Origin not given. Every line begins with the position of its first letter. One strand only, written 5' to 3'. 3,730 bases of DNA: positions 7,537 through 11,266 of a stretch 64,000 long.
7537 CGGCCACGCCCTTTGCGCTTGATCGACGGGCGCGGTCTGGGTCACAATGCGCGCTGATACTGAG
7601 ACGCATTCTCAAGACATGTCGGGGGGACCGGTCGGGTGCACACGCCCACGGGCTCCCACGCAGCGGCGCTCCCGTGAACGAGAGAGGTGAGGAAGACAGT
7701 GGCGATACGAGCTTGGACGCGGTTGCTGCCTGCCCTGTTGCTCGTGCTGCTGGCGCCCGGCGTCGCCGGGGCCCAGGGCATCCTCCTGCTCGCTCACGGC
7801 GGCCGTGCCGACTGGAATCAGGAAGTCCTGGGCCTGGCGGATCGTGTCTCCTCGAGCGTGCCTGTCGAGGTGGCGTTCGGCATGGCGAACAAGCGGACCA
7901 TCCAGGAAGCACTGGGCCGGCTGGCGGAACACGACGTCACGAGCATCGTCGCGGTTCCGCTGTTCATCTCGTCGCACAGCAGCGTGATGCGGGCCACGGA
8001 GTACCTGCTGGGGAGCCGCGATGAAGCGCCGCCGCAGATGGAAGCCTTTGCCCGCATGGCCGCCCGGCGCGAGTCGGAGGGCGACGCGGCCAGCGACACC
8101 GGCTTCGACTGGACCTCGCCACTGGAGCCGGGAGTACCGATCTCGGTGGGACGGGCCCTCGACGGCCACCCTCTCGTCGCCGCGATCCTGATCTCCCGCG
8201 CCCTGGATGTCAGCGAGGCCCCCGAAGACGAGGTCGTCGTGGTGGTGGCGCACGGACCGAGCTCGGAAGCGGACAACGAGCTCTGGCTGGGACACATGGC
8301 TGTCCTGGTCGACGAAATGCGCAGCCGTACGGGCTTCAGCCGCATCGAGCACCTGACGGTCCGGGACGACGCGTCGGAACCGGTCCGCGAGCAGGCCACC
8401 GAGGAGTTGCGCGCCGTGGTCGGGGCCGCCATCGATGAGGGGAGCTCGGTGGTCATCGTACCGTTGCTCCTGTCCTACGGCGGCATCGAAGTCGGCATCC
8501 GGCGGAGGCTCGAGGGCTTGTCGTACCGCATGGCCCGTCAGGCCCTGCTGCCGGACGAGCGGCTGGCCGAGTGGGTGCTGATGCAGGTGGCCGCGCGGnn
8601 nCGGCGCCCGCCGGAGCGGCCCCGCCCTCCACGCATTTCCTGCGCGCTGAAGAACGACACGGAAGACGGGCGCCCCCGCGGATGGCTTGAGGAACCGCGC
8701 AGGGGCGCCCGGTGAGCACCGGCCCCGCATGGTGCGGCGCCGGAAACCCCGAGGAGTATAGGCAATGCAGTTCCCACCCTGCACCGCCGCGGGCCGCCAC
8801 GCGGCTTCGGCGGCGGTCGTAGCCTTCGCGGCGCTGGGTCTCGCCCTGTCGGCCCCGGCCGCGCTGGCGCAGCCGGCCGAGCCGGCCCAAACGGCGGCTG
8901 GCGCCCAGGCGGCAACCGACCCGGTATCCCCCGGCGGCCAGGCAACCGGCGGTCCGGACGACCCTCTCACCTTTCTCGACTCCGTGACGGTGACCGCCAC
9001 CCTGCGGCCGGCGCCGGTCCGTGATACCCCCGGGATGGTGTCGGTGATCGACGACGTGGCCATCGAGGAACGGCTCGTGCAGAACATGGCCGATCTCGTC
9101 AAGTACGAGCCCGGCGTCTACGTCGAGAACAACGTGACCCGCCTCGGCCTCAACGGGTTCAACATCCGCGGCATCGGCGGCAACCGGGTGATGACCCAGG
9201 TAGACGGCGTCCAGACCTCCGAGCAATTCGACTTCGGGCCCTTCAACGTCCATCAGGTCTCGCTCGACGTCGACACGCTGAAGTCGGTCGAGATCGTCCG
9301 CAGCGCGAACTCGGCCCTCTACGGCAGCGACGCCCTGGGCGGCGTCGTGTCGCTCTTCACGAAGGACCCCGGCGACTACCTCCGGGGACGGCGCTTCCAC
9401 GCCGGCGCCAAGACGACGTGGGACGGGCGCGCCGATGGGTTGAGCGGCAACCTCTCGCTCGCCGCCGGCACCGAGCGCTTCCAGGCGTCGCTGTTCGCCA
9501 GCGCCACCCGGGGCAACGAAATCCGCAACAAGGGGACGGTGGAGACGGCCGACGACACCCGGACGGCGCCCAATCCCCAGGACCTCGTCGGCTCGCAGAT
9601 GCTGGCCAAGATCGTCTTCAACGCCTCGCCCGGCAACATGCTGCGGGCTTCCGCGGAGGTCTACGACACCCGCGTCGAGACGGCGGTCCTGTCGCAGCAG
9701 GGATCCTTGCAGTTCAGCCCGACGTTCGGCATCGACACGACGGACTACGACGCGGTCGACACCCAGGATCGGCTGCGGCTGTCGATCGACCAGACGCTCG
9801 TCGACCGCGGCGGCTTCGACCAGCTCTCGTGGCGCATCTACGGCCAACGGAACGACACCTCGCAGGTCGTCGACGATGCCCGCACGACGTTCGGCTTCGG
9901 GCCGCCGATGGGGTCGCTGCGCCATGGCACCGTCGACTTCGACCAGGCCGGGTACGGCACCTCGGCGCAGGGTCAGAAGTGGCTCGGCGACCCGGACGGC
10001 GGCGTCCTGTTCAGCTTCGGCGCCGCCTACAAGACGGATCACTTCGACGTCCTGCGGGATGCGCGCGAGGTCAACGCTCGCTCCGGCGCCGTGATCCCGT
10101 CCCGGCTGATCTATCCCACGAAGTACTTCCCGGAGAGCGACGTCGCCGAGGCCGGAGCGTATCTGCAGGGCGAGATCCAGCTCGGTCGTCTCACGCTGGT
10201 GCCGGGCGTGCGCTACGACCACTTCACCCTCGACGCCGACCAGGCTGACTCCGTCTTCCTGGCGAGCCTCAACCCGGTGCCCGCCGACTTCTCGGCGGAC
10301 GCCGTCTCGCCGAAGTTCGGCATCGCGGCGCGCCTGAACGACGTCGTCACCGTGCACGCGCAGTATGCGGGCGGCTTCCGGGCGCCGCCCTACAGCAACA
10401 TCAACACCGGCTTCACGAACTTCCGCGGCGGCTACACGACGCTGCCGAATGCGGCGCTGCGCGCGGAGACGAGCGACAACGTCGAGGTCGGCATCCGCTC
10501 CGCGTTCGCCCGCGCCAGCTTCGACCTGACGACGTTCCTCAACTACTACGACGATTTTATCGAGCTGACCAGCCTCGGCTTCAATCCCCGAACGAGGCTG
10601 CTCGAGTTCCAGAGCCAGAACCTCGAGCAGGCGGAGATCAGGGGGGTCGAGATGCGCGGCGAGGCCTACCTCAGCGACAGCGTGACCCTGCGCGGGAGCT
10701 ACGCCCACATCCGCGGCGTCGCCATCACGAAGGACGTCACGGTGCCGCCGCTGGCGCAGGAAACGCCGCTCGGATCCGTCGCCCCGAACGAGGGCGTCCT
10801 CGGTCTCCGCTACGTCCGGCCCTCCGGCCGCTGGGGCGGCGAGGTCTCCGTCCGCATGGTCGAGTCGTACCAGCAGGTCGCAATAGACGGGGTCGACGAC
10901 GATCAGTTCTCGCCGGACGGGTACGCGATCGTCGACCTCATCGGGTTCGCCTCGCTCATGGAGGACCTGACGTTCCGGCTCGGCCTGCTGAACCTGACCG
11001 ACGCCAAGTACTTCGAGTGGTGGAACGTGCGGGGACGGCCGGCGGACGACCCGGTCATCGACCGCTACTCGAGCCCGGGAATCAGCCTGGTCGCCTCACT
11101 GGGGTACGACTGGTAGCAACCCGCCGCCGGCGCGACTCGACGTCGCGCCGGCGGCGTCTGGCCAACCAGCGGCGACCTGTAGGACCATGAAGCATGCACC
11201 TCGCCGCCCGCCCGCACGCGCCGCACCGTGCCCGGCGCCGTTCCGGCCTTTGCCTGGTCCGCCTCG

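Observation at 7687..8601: Secreted CbiX-type chelatase-fold protein inside a heme-uptake locus: candidate periplasmic heme dechelatase or heme-binding shuttle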

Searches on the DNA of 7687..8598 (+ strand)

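Call 47: search_rna_families(sources=[L044, L050, L051, L064, L006, L019, L066], threshold=gathering)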
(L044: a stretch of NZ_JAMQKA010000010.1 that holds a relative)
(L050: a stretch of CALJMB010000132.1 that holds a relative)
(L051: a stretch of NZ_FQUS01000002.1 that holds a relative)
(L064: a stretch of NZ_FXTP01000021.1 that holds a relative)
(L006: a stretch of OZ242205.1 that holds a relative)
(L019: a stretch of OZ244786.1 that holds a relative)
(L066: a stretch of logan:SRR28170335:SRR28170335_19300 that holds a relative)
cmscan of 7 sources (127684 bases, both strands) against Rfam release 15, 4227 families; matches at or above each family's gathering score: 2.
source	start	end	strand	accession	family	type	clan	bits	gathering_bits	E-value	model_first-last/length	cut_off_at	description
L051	16666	16735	-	RF00005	tRNA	Gene; tRNA;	CL00001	53.7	29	1.9e-08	1-71/71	no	tRNA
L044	11337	11475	+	RF00174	Cobalamin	Cis-reg; riboswitch;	CL00101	46.4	31.5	3.7e-08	1-189/189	no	Cobalamin riboswitch aptamer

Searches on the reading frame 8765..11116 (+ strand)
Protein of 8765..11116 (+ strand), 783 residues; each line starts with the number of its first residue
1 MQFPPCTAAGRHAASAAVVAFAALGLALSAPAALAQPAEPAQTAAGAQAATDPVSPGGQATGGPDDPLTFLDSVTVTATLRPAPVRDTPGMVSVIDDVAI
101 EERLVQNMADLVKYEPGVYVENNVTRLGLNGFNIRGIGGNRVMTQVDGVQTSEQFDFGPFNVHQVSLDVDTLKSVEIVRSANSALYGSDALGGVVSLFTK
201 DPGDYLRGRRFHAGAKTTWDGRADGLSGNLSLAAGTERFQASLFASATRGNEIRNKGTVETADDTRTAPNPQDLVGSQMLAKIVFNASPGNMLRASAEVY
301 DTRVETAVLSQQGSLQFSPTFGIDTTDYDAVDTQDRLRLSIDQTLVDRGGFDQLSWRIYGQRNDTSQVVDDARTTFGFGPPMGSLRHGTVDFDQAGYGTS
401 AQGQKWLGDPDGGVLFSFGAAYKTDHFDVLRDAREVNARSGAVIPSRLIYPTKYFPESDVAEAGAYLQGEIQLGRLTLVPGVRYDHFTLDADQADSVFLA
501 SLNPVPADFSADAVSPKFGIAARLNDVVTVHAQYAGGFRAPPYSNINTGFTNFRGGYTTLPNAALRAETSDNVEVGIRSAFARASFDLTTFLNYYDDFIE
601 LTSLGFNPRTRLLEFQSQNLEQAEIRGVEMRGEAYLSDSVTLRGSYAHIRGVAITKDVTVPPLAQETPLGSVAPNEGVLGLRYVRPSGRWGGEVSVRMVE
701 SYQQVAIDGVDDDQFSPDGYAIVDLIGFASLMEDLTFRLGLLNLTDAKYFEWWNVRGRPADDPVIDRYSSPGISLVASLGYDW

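Call 7: search_protein_families(library=pfam, proteins=[window:8765-11116:+], max_evalue=0.01)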
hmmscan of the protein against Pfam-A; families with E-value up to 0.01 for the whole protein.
window:8765-11116:+ (783 aa): 3 families
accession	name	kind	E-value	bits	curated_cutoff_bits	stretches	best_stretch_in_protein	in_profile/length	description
PF00593.30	TonB_dep_Rec_b-barrel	-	2.7e-49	169.7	27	1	316-744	42-436/436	TonB dependent receptor-like, beta-barrel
PF07715.20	Plug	-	1.5e-22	80.5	23.9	1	85-194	2-107/107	TonB-dependent Receptor Plug Domain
PF14905.12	OMP_b-brl_3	-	0.00012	21.8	27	1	464-644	116-288/408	Outer membrane protein beta-barrel family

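Call 8: search_protein_families(library=ncbifam, proteins=[window:8765-11116:+], max_evalue=0.01)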
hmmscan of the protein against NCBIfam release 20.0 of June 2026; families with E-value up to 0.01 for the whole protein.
window:8765-11116:+ (783 aa): 31 families (the best 25 are shown)
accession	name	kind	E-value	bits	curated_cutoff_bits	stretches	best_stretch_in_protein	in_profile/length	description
TIGR01786.1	TonB-hemlactrns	subfamily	4.8e-102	342.6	323.75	1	72-781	1-717/719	TonB-dependent hemoglobin/transferrin/lactoferrin family receptor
TIGR01785.1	TonB-hemin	subfamily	2.2e-94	317.3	316.85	1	71-758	1-663/677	TonB-dependent heme/hemoglobin receptor family protein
TIGR01776.1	TonB-tbp-lbp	subfamily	1.1e-42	146.1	468.8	2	67-261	47-251/946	lactoferrin/transferrin family TonB-dependent receptor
TIGR01783.1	TonB-siderophor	subfamily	1.3e-38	133.1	223.5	2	461-764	362-630/649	TonB-dependent siderophore receptor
TIGR01779.1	TonB-B12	equivalog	5.4e-27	94.6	599.7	2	71-255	28-206/614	TonB-dependent vitamin B12 receptor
NF010010.0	PRK13483.1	equivalog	3.2e-22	78.3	927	2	69-201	31-164/660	ligand-gated channel protein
NF007478.2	PRK10064.1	equivalog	9.2e-22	77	745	1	72-209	31-167/663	catecholate siderophore receptor CirA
NF010011.0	PRK13484.1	equivalog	2.2e-18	65.9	1197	2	72-201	31-160/682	IreA family TonB-dependent siderophore receptor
NF007926.1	PRK10641.1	equivalog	1.2e-17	63.7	836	2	72-202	28-156/617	TonB-dependent vitamin B12 receptor BtuB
NF010048.1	PRK13524.1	subfamily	9e-16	57.5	493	2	66-208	35-184/744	FepA family TonB-dependent siderophore receptor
NF050067.1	TonBEntbctnRecCfrA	equivalog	3.5e-15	55.4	1200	2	70-203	25-161/698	TonB-dependent ferric enterobactin receptor CfrA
NF007465.0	PRK10044.1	equivalog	1e-14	53.7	803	1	15-220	16-208/726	ferrichrome porin FhuA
TIGR01782.1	TonB-Xanth-Caul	subfamily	3.6e-14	52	310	2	463-752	525-842/868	TonB-dependent receptor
NF010012.0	PRK13486.1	equivalog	3.8e-13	48.7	924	1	85-206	39-164/696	TonB-dependent receptor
NF010651.0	PRK14050.1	equivalog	2.9e-12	45.5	884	1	69-204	60-190/730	TonB-dependent siderophore receptor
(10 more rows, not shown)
